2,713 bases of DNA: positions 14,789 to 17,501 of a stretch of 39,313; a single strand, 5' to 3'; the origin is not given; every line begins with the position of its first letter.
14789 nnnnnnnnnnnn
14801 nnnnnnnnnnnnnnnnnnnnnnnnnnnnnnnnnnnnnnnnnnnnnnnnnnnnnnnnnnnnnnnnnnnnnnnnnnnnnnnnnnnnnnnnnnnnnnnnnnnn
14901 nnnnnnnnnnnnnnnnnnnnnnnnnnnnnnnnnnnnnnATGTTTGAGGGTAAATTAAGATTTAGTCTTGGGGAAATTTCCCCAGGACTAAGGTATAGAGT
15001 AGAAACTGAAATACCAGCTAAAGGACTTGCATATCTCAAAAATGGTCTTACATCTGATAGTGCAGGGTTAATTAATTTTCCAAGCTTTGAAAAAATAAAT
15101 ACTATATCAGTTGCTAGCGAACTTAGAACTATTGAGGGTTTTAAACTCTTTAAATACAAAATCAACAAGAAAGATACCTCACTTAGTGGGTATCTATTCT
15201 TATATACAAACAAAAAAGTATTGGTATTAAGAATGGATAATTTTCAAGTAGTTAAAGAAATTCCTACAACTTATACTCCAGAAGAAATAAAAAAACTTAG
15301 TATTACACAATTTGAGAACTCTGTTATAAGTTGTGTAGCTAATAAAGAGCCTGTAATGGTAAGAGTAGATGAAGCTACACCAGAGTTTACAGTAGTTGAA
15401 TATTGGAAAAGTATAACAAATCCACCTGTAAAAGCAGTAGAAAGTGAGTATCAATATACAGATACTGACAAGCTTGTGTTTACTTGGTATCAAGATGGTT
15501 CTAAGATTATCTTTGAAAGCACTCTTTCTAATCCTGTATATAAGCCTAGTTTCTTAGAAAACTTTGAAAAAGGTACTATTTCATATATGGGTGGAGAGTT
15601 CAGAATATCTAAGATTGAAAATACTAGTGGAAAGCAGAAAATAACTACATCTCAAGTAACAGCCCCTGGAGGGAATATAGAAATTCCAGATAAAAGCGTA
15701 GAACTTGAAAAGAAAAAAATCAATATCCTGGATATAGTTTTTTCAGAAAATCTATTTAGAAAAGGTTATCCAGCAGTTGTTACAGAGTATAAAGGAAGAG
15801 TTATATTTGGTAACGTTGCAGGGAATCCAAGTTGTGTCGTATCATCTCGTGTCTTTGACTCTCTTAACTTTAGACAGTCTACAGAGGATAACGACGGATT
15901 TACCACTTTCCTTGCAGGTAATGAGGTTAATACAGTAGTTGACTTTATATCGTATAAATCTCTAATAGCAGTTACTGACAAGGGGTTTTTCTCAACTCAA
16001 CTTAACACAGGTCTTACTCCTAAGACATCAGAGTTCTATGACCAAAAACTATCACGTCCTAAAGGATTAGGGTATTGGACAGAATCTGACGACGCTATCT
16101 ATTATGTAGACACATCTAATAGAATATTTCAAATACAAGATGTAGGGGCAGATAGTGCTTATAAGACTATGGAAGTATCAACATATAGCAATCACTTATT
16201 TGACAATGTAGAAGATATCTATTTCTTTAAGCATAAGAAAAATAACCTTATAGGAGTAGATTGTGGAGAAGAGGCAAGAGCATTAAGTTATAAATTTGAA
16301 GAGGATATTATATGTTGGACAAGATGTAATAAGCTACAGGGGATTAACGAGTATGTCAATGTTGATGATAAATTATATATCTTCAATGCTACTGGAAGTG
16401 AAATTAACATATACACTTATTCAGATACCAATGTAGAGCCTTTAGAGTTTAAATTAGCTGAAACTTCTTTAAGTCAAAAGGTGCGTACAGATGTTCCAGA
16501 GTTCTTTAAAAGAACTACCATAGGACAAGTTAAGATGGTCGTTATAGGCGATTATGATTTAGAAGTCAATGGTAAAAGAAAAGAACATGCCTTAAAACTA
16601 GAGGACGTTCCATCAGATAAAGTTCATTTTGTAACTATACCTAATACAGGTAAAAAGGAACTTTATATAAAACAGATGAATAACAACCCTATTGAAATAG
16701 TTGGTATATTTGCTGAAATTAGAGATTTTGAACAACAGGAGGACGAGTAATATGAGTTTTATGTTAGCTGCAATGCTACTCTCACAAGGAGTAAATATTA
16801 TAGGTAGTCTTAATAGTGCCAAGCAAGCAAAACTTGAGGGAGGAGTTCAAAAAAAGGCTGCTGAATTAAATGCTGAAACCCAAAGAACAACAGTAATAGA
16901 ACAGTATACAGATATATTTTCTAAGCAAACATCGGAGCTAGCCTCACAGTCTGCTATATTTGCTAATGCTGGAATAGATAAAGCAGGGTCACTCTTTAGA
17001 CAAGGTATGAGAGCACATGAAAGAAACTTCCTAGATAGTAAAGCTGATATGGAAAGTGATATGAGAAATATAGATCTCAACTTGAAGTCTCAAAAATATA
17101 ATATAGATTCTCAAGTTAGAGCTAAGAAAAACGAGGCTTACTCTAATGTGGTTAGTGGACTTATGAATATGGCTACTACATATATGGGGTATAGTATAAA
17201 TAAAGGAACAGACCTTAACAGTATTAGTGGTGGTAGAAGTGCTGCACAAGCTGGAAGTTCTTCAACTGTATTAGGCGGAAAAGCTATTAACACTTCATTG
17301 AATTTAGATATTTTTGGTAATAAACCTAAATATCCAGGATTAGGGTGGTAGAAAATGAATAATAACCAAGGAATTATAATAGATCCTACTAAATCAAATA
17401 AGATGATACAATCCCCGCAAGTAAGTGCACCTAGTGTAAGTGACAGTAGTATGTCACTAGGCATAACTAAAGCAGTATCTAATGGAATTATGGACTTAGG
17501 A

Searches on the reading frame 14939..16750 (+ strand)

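Call 14: search_protein_families(library=phrogs, max_evalue=0.001, proteins=[window:14939-16750:+])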
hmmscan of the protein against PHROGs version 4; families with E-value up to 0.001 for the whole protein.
window:14939-16750:+ (603 aa): 2 families
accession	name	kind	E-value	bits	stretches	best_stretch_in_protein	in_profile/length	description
phrog_376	-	tail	1.9e-28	100.3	1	8-465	11-491/712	tail protein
phrog_15566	-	tail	2.5e-10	40.5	1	274-462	44-238/552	tail protein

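Call 108: search_protein_families(library=pfam, max_evalue=0.01, proteins=[window:14939-16747:+])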
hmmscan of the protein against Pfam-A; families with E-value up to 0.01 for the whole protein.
window:14939-16747:+ (603 aa): 0 families

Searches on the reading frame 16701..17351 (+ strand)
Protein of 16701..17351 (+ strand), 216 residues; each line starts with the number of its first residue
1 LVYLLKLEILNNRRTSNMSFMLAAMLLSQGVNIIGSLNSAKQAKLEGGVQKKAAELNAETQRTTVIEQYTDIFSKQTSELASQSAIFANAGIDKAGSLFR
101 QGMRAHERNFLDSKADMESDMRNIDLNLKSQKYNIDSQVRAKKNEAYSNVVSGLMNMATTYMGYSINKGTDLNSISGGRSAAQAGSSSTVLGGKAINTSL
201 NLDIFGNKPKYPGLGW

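Call 15: search_protein_families(library=phrogs, max_evalue=0.001, proteins=[window:16701-17351:+])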
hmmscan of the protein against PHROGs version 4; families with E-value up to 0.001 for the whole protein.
window:16701-17351:+ (216 aa): 2 families
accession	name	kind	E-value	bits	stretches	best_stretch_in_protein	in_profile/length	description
phrog_418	-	head and packaging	0.00017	22.7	1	18-168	6-149/166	internal virion protein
phrog_805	-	head and packaging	0.00042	21.4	0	112-170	116-178/189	internal virion protein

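Call 108: search_protein_families(library=pfam, max_evalue=0.01, proteins=[window:16701-17348:+])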
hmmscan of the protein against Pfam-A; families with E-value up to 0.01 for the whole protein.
window:16701-17348:+ (216 aa): 1 family
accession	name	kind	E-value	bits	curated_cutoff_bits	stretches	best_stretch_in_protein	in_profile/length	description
PF24072.1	T7_gp14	-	0.0011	19.3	27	0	19-85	2-65/187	T7 virus internal virion protein gp14 family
